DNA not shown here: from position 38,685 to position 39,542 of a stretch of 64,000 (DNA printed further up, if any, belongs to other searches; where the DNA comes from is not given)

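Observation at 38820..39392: Rhomboid protease translationally coupled (4-nt gap) to the giant ATPase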

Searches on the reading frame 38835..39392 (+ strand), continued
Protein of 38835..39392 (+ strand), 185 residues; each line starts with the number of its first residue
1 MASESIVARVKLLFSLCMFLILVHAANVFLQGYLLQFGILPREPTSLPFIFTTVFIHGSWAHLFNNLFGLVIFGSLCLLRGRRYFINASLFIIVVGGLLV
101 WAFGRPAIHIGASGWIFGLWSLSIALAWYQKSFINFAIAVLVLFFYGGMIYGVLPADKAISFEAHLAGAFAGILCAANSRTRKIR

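Call 77: find_encoding_contigs(protein=P0026, flank=9000, max_places=1)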
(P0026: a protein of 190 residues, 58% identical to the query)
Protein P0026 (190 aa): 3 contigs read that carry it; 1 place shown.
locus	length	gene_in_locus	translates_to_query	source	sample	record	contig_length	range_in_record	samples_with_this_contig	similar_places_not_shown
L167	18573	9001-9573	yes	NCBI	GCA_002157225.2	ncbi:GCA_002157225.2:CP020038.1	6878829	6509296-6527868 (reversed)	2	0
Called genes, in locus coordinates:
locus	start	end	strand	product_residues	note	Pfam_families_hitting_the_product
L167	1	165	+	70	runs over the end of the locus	-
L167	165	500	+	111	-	PF01906:YbjQ_1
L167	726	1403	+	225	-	-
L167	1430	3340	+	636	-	-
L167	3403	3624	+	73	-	PF13441:Gly-zipper_YMGG (weak), PF13488:Gly-zipper_Omp (weak)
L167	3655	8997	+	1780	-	PF12458:DUF3686, PF25472:DUF7902, PF07728:AAA_5 (faint)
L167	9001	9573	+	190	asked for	PF01694:Rhomboid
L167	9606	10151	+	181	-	-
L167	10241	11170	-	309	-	PF02574:S-methyl_trans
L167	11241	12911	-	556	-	PF01554:MatE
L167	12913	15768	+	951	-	PF03993:DUF349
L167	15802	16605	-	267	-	PF00561:Abhydrolase_1, PF12697:Abhydrolase_6, PF12146:Hydrolase_4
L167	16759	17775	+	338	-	PF00165:HTH_AraC (weak), PF12833:HTH_18, PF00165:HTH_AraC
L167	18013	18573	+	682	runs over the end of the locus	PF05649:Peptidase_M13_N, PF01431:Peptidase_M13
